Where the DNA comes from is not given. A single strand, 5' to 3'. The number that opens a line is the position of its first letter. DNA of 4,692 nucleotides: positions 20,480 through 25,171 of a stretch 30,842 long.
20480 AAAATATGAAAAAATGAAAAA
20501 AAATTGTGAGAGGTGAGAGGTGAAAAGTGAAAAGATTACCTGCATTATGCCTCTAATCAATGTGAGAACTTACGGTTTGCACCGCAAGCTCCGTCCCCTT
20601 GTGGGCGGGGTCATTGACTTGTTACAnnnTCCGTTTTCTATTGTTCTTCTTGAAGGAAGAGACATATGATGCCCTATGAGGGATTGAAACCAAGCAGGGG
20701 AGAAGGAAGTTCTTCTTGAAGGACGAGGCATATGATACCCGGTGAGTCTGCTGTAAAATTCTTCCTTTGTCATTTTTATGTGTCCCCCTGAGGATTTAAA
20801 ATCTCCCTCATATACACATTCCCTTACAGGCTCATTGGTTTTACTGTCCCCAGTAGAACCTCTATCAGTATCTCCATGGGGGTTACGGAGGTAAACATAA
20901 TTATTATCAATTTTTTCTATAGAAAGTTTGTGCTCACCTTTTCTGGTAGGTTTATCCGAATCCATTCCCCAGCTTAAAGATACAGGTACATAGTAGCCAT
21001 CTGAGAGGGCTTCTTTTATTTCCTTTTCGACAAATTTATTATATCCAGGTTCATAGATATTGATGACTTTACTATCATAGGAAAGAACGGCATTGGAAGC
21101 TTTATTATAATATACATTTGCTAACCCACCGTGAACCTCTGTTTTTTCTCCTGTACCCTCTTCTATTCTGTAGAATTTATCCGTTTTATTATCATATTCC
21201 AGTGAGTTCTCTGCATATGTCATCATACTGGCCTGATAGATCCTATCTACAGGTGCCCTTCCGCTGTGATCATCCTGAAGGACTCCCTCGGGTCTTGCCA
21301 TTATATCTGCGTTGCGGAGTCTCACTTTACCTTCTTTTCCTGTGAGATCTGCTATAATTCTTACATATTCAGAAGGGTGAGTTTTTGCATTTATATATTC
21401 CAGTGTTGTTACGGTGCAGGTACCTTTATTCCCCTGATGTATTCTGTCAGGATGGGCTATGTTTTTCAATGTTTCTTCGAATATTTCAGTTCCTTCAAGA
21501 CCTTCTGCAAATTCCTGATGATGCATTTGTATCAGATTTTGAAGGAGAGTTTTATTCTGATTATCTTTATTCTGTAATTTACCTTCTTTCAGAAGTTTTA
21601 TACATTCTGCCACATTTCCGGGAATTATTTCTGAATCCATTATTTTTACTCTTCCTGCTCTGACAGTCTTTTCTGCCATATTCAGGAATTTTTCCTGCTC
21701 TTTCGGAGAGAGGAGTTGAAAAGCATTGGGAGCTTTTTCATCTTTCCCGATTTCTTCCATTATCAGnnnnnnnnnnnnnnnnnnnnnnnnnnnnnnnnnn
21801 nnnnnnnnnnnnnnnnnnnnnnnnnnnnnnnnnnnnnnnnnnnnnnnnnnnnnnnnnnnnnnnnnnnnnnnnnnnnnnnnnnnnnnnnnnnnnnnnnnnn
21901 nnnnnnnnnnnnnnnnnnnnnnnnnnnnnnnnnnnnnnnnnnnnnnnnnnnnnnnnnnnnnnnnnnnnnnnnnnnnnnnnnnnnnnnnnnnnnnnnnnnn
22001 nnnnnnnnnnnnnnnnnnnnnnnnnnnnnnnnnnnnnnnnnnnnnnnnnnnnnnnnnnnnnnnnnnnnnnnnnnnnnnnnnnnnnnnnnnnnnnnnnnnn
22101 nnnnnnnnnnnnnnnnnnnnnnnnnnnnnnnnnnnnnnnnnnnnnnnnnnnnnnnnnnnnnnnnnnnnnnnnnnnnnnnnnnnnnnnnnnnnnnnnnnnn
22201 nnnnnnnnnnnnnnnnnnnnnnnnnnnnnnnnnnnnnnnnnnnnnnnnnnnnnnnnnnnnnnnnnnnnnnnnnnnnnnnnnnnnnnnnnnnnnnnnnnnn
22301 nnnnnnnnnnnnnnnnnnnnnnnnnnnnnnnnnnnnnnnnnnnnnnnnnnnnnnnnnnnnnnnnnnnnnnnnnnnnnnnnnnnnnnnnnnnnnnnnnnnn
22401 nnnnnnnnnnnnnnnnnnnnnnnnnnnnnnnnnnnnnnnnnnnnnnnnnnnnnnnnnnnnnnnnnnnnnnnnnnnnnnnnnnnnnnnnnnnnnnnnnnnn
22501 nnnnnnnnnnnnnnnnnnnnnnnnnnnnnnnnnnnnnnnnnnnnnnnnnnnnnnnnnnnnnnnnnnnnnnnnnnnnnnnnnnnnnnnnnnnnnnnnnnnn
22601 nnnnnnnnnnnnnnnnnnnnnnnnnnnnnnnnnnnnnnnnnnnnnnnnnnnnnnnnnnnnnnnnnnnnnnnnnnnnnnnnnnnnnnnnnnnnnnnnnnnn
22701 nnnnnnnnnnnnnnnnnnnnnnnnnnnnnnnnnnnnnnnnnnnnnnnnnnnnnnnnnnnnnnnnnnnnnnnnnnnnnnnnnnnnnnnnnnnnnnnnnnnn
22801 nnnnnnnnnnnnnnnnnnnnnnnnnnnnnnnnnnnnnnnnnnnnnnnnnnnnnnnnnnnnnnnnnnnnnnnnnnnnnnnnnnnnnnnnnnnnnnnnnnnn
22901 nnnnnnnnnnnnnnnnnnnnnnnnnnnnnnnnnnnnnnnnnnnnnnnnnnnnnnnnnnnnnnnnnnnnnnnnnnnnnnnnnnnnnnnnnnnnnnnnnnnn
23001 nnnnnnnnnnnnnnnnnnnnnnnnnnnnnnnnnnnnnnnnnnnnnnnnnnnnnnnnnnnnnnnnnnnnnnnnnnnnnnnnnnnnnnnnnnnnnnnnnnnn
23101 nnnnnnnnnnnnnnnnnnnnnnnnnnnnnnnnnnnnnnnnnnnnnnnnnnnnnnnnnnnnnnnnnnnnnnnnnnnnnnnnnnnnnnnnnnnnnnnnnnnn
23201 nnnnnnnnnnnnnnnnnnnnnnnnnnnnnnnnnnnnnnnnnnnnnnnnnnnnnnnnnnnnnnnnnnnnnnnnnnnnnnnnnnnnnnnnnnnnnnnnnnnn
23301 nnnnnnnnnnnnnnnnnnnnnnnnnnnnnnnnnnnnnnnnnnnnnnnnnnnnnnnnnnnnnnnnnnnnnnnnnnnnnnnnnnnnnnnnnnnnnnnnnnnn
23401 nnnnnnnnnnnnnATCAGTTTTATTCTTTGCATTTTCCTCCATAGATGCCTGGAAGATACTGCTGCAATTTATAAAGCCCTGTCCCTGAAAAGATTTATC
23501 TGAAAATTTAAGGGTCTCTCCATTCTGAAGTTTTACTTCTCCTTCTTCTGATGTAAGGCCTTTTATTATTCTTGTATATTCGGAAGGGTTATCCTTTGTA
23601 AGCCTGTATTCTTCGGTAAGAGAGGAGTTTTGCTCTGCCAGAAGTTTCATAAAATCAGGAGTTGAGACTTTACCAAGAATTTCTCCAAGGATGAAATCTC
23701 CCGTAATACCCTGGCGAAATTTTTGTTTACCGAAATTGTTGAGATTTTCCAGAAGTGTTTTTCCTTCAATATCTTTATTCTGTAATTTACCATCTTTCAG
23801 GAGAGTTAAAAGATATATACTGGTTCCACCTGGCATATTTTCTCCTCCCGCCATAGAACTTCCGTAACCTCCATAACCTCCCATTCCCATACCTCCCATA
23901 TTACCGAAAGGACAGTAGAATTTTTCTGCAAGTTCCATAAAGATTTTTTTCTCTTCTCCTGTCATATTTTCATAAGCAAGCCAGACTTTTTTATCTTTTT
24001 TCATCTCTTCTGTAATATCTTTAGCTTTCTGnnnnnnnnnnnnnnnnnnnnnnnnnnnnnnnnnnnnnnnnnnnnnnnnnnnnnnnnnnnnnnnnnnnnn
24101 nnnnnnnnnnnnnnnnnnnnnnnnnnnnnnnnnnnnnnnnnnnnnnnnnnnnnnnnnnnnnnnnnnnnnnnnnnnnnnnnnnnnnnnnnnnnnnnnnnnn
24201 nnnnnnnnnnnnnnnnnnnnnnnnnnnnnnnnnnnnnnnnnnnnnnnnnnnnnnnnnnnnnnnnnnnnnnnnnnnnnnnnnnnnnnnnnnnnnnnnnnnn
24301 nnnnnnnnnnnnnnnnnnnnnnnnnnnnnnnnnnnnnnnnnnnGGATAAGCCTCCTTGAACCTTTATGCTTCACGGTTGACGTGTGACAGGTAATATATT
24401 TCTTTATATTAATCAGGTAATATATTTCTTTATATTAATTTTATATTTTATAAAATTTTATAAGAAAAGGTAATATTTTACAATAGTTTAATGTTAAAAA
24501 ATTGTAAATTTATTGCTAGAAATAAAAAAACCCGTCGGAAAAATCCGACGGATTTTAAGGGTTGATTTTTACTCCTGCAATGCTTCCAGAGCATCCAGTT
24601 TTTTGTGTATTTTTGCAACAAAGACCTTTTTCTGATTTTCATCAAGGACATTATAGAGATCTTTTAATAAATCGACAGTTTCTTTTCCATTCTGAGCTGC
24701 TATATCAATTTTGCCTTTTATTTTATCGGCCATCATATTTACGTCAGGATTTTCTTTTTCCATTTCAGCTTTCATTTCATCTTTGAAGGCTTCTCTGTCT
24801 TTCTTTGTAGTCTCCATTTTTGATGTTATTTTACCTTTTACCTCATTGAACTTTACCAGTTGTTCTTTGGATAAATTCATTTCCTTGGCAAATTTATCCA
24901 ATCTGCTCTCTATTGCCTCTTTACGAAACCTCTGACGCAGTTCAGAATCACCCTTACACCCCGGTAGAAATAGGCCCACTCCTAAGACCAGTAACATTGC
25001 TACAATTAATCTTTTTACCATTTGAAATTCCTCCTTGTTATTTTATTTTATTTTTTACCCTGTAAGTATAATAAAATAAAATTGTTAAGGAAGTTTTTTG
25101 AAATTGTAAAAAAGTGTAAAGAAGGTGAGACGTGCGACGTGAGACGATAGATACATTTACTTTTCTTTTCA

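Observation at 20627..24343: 1238-aa cytoplasmic-looking repeat protein ending in a calpain/papain-like protease domain, with Gly/Met-rich tracts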

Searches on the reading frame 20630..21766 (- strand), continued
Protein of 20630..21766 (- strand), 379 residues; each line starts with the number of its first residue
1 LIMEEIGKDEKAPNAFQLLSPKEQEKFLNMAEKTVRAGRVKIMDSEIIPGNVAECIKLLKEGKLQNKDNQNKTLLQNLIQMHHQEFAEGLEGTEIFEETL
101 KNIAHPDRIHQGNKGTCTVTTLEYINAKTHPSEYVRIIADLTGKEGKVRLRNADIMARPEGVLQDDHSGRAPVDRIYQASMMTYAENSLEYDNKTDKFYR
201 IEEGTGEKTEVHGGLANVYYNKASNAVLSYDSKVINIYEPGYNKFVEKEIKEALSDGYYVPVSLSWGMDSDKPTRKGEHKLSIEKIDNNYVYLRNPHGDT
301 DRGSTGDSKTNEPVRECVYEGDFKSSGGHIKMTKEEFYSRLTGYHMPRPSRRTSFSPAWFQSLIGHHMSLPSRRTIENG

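Call 85: search_solved_structures(query=A2, max_evalue=0.3, show_alignments=5)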
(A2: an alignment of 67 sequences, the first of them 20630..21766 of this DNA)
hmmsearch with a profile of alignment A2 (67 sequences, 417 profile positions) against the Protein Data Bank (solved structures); distinct sequences matched with E-value up to 0.3: 5.
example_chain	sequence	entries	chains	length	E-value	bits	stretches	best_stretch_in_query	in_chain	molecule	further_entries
2uzj_A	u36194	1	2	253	0.12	15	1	279-357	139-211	STREPTOPAIN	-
4d8b_A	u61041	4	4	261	0.14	14.9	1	279-357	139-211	Streptopain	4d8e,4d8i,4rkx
2jtc_A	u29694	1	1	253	0.19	14.4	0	279-357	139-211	Streptopain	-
6ukd_A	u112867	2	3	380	0.22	14.2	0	278-357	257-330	Streptopain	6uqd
2nqa_A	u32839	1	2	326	0.28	13.8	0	339-394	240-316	Calpain-8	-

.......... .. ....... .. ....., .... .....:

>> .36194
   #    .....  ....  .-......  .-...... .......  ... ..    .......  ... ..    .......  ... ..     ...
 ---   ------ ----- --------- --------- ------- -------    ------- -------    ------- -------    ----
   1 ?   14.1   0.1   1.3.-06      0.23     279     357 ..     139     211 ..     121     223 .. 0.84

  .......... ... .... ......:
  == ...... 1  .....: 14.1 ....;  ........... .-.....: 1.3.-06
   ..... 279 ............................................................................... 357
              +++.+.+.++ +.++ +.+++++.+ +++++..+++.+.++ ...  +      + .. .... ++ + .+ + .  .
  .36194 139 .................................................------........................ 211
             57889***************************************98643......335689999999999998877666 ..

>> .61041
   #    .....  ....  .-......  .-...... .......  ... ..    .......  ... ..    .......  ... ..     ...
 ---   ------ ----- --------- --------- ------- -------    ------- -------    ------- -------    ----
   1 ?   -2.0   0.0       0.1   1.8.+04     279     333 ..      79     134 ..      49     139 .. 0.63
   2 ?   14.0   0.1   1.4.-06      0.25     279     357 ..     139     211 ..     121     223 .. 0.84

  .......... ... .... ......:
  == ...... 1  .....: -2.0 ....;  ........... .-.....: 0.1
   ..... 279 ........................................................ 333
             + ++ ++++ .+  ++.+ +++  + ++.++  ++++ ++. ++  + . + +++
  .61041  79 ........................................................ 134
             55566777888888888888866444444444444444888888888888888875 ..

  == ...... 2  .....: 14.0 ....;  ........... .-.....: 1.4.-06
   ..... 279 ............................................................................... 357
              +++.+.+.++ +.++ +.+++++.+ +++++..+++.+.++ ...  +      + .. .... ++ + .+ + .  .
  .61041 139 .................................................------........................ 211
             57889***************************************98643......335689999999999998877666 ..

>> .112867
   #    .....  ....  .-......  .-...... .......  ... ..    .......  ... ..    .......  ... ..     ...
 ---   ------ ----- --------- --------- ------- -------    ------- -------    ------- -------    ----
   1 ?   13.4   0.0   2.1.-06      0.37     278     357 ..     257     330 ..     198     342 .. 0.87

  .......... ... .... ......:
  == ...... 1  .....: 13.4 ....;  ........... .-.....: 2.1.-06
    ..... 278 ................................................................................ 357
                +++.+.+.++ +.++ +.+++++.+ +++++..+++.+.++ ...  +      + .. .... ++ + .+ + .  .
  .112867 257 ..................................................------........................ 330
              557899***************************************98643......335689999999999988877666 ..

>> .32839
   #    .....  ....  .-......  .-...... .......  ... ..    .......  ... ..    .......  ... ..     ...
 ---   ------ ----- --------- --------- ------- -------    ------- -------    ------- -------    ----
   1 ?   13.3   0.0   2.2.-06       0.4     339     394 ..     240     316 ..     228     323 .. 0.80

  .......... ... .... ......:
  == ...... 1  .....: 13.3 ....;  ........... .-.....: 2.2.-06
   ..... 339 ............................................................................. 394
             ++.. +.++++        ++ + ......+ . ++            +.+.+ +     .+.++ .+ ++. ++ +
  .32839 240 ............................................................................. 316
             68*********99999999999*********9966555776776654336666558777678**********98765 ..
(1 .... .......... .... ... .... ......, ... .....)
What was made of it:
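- Closest known: Calpain protease core. Same: The RNPWG turn and the downstream GxxxM..F motif are collinear with calpain-8 (call 85).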

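Call 90: find_related_loci(query=A1, collection=metagenome_contigs, flank=6000)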
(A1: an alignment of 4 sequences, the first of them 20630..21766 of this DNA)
Query A1 (379 aa) in metagenome_contigs; peptide patterns used: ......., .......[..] (x = any residue, [..] = any of these).
125 stretches matched a pattern; 6 encode a relative of the query (tblastn E <= 1e-3); 6 distinct loci.
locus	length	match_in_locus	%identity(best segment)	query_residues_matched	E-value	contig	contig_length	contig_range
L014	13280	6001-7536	47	2-355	3e-95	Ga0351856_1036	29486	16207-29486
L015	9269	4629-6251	50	1-347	8e-90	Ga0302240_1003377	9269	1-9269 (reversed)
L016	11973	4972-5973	39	1-318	5e-65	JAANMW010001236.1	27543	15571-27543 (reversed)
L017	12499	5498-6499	39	1-318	5e-65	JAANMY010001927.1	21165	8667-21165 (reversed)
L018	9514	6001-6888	34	2-347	5e-55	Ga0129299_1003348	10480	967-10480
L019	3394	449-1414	34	32-365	4e-52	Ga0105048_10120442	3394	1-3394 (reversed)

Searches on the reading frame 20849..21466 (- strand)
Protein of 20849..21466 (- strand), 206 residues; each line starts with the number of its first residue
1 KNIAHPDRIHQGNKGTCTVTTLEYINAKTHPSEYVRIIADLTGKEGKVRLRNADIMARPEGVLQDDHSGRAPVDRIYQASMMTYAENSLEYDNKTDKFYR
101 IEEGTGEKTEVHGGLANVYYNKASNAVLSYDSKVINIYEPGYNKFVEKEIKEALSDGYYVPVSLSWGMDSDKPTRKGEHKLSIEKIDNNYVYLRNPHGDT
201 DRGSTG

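Call 84: search_solved_structures(query=A3, max_evalue=10, show_alignments=5)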
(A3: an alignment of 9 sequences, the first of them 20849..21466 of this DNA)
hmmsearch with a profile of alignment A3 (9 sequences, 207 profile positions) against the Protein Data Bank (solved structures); distinct sequences matched with E-value up to 10: 4.
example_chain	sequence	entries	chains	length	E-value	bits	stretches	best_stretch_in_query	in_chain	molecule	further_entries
7tgn_A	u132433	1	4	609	0.014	18.2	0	21-69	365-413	Desferrioxamine synthetase DesD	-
6nl2_A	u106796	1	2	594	1.5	11.6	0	21-69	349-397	desferrioxamine E biosynthesis protein DesD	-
6p63_A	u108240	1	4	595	1.5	11.6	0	21-69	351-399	Siderophore Synthetase Type C DesD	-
6xrc_A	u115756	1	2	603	1.6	11.5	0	21-69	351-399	Desferrioxamine E biosynthesis protein DesD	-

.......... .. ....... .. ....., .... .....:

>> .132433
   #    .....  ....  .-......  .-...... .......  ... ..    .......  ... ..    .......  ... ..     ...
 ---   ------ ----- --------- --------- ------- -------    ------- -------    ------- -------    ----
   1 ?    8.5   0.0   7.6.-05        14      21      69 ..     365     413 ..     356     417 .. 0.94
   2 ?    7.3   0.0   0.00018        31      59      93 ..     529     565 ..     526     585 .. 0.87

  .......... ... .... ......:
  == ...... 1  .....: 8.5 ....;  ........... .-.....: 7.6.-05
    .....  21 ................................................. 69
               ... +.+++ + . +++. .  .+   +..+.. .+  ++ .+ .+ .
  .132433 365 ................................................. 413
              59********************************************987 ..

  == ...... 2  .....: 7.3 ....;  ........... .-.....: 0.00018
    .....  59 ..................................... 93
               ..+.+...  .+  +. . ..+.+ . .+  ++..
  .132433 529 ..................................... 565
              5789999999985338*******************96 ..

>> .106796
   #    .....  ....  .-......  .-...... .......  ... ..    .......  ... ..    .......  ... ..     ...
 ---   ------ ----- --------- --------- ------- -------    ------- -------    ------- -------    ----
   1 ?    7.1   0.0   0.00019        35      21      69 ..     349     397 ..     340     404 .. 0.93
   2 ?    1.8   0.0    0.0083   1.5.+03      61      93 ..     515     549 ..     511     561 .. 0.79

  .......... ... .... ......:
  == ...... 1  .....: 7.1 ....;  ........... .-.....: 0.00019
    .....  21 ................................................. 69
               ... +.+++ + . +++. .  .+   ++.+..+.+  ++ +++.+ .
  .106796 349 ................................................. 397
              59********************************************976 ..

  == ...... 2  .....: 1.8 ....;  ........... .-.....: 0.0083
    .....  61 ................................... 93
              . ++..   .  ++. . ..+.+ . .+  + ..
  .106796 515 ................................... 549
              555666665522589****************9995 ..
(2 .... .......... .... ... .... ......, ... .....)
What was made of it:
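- Tried and rejected: A PDB profile search with the trimmed alignment A3 gave only chance DesD hits, with no stretch passing threshold (call 84).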

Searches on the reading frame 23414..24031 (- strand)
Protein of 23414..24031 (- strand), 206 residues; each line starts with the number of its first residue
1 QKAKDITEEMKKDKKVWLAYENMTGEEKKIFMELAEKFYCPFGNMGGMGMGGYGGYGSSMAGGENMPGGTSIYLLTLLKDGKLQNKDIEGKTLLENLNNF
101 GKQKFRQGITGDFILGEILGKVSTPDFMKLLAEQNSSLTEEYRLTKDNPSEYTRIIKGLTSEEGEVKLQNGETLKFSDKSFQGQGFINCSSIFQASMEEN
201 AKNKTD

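Call 83: find_homologous_proteins(query=A4, max_evalue=0.00001)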
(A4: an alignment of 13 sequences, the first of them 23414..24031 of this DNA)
Query A4 (13 sequences): 5805 candidates shared short words with the query, none scored E <= 0.00001.
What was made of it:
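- Tried and rejected: It found none with the pseudo-module alignment (call 83).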

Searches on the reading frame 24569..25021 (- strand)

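Call 15: search_protein_families(library=pfam, proteins=[window:24569-25021:-], max_evalue=0.001)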
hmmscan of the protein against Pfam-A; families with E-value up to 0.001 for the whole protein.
window:24569-25021:- (150 aa): 1 family
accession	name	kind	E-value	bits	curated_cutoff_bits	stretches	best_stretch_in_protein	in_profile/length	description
PF07813.17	LTXXQ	-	1.3e-07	32.6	24.3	1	37-136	2-98/100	LTXXQ motif family protein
